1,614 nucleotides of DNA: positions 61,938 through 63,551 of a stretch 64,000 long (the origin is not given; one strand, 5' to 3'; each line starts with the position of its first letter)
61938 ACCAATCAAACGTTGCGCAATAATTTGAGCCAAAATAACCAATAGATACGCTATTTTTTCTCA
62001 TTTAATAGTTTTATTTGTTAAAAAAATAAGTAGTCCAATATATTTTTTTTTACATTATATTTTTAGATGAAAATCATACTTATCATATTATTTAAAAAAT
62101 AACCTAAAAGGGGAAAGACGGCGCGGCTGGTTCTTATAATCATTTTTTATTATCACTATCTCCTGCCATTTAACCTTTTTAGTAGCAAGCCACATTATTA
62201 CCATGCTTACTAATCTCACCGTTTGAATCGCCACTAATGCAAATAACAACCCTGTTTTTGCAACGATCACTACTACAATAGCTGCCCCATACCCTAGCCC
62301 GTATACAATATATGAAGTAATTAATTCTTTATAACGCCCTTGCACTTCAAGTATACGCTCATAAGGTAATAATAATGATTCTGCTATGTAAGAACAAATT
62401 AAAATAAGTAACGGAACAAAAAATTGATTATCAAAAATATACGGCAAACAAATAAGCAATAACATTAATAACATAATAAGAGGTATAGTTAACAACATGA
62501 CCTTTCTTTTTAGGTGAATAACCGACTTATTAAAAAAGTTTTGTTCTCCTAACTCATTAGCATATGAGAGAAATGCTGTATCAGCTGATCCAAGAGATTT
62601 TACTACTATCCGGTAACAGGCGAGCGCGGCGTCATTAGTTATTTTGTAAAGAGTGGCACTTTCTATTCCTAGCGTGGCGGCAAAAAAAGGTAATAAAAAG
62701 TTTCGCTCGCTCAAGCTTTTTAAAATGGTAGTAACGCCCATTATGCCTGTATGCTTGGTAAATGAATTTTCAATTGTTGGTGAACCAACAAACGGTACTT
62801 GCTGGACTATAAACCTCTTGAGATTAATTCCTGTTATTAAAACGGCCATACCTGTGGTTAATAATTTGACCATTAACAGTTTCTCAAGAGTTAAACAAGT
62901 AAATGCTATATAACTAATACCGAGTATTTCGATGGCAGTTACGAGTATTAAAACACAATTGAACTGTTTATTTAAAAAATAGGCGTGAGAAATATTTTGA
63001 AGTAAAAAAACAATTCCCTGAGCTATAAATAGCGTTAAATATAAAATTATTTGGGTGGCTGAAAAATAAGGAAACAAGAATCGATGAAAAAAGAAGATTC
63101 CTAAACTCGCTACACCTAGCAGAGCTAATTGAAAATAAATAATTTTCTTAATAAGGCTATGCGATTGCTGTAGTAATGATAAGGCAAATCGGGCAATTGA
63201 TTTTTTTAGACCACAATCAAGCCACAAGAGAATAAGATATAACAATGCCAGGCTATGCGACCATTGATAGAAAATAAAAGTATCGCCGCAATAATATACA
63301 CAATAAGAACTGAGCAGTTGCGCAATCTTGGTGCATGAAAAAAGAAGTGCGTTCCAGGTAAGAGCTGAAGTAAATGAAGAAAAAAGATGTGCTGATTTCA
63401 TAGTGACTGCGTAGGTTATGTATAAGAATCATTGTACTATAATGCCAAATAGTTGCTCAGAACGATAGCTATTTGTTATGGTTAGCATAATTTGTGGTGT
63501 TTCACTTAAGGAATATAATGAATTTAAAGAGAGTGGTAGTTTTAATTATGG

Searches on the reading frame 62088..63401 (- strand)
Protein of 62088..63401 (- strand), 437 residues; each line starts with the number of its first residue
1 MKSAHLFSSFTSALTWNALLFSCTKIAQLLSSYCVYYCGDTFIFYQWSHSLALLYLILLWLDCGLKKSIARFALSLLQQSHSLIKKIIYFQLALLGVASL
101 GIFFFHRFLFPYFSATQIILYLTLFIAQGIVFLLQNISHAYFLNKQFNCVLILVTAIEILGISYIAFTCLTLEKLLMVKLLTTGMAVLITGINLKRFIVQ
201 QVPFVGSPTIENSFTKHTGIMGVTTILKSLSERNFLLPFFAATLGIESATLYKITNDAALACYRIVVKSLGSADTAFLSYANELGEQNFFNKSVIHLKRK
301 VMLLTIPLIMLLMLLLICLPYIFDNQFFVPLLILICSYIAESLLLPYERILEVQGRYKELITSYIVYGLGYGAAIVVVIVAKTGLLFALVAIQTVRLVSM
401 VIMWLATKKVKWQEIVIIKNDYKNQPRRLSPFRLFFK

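Call 11: find_encoding_contigs(protein=window:62088-63401:-, flank=10000, max_places=10)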
Protein window:62088-63401:- (437 aa): 1 contig read that carries it; 1 place shown.
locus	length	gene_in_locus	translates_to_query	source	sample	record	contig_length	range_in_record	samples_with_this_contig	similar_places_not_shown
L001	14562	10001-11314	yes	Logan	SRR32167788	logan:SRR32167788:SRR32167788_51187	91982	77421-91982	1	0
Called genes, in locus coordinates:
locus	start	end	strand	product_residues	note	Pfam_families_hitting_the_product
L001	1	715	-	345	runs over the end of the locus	PF00154:RecA_N, PF06745:ATPase (weak), PF08423:Rad51, PF27531:MT3502_N (weak), PF21096:RecA_C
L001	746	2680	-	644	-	PF13623:SurA_N_2, PF13624:SurA_N_3, PF13145:Rotamase_2 (weak), PF13616:Rotamase_3, PF00639:Rotamase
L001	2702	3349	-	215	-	-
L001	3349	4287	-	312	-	PF01745:IPT, PF01715:IPPT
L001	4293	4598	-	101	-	-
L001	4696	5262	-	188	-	-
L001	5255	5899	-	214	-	-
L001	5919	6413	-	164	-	-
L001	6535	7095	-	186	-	PF02559:CarD_TRCF_RID, PF21095:CarD_C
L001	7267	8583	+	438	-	-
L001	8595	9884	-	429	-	PF12796:Ank_2, PF13606:Ank_3 (faint), PF13637:Ank_4 (faint), PF12796:Ank_2, PF13857:Ank_5, PF00023:Ank (weak)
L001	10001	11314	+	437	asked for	-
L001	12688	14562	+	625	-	?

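Call 14: search_protein_families(library=pfam, proteins=[window:62088-63401:-], max_evalue=1)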
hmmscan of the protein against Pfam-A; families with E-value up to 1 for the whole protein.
window:62088-63401:- (437 aa): 0 families

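Call 15: search_protein_families(library=ncbifam, proteins=[window:62088-63401:-], max_evalue=1)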
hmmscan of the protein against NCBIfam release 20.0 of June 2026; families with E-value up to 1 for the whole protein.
window:62088-63401:- (437 aa): 0 families
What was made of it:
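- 62088..63401 (-): Flippase-like multi-pass membrane protein gene (437 aa), the upstream co-oriented gene. Its last codons run into island E1 in a frame different from the ancestral one. It has no Pfam or NCBIfam hit (calls 14, 15).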

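Call 16: find_homologous_proteins(query=window:62088-63401:-, max_evalue=0.001)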
Query window:62088-63401:- (437 aa): 53 proteins with E <= 0.001 among 8000 candidates.
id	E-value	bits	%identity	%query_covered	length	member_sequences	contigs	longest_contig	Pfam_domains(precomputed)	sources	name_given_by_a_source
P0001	4.4e-275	930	100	100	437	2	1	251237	-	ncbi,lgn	ncbi:MAG: hypothetical protein ACOYT8_05240 [Candidatus Dependentiae bacterium]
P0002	8.3e-86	307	42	92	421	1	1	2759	-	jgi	jgi:hypothetical protein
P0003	5.6e-76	274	41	92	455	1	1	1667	-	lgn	-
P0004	1.0e-69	254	38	92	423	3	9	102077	-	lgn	-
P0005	2.1e-69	253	39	94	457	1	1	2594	-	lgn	-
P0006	8.6e-57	211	36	92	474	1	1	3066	-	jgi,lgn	-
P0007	1.0e-55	208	34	92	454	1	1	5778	-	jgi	-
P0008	1.3e-52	198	34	92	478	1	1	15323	-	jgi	-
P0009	2.7e-52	197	37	94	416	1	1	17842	-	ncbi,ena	-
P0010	4.2e-52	196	34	92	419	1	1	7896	-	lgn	-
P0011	7.3e-51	192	34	92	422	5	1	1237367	-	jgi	jgi:hypothetical protein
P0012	1.2e-50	191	33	92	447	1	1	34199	-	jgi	jgi:hypothetical protein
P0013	2.9e-50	190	35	92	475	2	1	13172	-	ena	-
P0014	7.6e-50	188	34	92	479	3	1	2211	-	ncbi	-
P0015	7.9e-50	188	35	92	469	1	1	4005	-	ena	-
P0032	1.2e-43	168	33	91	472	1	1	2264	PF01943.23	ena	-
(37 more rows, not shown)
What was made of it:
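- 62088..63401 (-): There are 53 homologues, all from Dependentiae/Babeliales sources where named, and one carries PF01943 (call 16). The exact protein is the NCBI MAG protein ACOYT8_05240, 'Candidatus Dependentiae bacterium' (call 16).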

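Call 17: find_encoding_contigs(protein=P0004, flank=6000, max_places=3)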
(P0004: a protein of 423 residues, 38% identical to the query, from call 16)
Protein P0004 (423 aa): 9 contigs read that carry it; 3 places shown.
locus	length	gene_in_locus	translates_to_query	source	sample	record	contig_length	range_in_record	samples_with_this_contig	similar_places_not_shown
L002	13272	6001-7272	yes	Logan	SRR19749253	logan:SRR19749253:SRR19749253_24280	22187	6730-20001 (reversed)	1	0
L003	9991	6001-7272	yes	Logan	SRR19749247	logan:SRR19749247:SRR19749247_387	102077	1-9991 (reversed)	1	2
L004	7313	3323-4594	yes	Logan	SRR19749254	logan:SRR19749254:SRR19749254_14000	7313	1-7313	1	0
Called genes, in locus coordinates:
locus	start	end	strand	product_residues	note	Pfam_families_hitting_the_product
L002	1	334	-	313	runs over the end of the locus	PF01745:IPT, PF01715:IPPT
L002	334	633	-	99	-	-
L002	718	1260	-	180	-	-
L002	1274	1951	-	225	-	-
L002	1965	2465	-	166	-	-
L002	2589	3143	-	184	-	PF02559:CarD_TRCF_RID, PF21095:CarD_C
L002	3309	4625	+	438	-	-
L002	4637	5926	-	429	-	PF12796:Ank_2, PF13606:Ank_3 (faint), PF12796:Ank_2, PF13857:Ank_5, PF12796:Ank_2, PF13637:Ank_4 (weak), PF13857:Ank_5 (weak), PF00023:Ank (weak)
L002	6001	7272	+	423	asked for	-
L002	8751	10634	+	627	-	PF00012:HSP70, PF06723:MreB_Mbl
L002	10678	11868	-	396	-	PF00083:Sugar_tr, PF07690:MFS_1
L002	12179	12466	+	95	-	-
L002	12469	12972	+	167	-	-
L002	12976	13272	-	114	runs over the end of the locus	-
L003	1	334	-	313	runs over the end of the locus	PF01745:IPT, PF01715:IPPT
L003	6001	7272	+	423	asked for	-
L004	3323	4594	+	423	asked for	-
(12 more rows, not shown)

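Call 18: find_encoding_contigs(protein=P0002, flank=6000, max_places=2)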
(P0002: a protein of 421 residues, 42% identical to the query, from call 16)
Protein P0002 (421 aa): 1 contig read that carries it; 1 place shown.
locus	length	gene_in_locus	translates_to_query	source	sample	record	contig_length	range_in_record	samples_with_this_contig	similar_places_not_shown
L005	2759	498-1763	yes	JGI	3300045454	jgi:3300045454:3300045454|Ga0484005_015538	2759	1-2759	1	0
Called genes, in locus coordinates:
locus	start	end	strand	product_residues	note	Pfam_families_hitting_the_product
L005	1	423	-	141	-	?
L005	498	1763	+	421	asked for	-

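Call 19: find_encoding_contigs(protein=P0011, flank=6000, max_places=2)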
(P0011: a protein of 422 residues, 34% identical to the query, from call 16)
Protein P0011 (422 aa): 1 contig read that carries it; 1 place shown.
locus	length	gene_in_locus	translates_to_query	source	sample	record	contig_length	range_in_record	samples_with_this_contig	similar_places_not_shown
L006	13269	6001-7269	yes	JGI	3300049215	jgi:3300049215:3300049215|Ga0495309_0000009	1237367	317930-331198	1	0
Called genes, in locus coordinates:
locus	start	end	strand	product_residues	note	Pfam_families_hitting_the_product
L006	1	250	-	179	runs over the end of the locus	PF05198:IF3_N, PF00707:IF3_C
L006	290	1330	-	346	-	PF00154:RecA_N, PF06745:ATPase (weak), PF08423:Rad51, PF27531:MT3502_N (weak), PF21096:RecA_C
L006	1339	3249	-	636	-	PF13623:SurA_N_2 (weak), PF13624:SurA_N_3 (weak), PF13145:Rotamase_2 (weak), PF13616:Rotamase_3, PF00639:Rotamase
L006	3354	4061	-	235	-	-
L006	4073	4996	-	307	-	PF01745:IPT (faint), PF13671:AAA_33 (faint), PF01715:IPPT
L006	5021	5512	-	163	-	PF02559:CarD_TRCF_RID, PF21095:CarD_C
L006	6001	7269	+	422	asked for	-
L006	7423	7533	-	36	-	-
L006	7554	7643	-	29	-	-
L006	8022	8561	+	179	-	-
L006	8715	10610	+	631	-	PF00012:HSP70, PF06723:MreB_Mbl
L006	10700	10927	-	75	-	-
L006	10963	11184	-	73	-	-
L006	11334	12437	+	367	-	PF01926:MMR_HSR1, PF02421:FeoB_N (weak), PF06071:YchF-GTPase_C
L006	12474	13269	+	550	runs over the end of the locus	PF00232:Glyco_hydro_1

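Call 25: find_related_loci(query=A1, collection=genome_contigs, flank=4000)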
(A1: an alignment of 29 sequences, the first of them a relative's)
Query A1 (437 aa) in genome_contigs; peptide patterns used: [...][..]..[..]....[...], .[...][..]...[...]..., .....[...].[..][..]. (x = any residue, [..] = any of these).
86 stretches matched a pattern; 39 encode a relative of the query (tblastn E <= 1e-3); 38 distinct loci.
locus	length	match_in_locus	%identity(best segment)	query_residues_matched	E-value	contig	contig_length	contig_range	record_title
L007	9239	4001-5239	39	1-403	1e-80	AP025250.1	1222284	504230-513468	Candidatus Dependentiae bacterium Noda2021 DNA, complete genome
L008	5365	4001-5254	35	5-403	1e-58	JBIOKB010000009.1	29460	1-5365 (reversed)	MAG: Candidatus Babeliales bacterium isolate GcC11-27 k141_660617_length_29460_cov_105.5286, whole genome shotgun sequen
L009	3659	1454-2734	34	1-430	1e-57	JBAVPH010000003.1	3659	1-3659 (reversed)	MAG: Candidatus Babeliales bacterium isolate MFD02553_ilm_asm_bin1 k127_6870, whole genome shotgun sequence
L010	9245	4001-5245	34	1-403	2e-55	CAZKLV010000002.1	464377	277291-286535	MAG TPA_asm: uncultured Pseudomonadota bacterium isolate SRP262948_co1_104 genome assembly, contig: NODE_6_length_464377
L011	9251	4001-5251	30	1-403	4e-53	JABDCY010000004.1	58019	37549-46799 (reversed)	MAG: Candidatus Dependentiae bacterium isolate BWMinHeated_Nextera56_MAG2 3300020846.a:Ga0207124_1009, whole genome shot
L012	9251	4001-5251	32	1-399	2e-50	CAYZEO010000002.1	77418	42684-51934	MAG TPA_asm: uncultured Pseudomonadota bacterium isolate binchicken_co334_1 genome assembly, contig: NODE_437_length_774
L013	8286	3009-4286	34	1-409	5e-50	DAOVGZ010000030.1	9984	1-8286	MAG TPA_asm: bacterium isolate CSMAG_1328 CSMAG_1328_k141_3351407_length_9984_cov_10.0000, whole genome shotgun sequence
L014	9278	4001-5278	33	1-409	4e-50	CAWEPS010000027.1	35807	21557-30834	MAG: uncultured bacterium isolate MFD02138.bin.3.60 genome assembly, contig: contig_36595, whole genome shotgun sequence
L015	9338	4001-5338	31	1-426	4e-48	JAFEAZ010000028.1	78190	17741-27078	Candidatus Dependentiae bacterium isolate SZAS-2 CK_MAG-9__28__length-78190, whole genome shotgun sequence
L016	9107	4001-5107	31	6-367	8e-48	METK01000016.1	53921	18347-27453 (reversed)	MAG: candidate division TM6 bacterium RIFCSPHIGHO2_12_FULL_36_22 rifcsphigho2_12_scaffold_493, whole genome shotgun sequ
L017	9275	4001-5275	31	1-410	2e-47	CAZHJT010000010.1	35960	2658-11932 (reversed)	MAG TPA_asm: uncultured Pseudomonadota bacterium isolate SRP170004_co1_148 genome assembly, contig: NODE_1616_length_359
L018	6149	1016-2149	34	1-367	2e-47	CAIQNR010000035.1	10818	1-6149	uncultured bacterium isolate VK2_bin-0242 genome assembly, contig: bin-0242:35/45, whole genome shotgun sequence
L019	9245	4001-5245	33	1-403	1e-46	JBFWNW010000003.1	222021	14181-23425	MAG: Candidatus Babeliales bacterium isolate CA_2019_TPBF_121 NODE_554_length_222021_cov_8.338143_TPBF, whole genome sho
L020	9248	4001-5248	32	1-403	7e-47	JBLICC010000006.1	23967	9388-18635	MAG: Alteromonas naphthalenivorans isolate 3300053698_98 Ga0535657_0002788, whole genome shotgun sequence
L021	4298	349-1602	31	10-410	8e-47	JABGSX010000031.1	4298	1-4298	MAG: bacterium isolate SI034_bin117 k141_1302042, whole genome shotgun sequence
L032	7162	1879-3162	32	3-407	4e-39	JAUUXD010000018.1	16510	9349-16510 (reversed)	MAG: bacterium isolate CSMAG_56 CSMAG_56_k141_2173116_length_16510_cov_7.0000, whole genome shotgun sequence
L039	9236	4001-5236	33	1-403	4e-44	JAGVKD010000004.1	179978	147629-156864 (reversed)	MAG: Candidatus Babeliales bacterium isolate SW_44 c_000000020548, whole genome shotgun sequence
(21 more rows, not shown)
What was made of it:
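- On Rho-dependent terminator: The genome-collection scan was already used (call 25).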
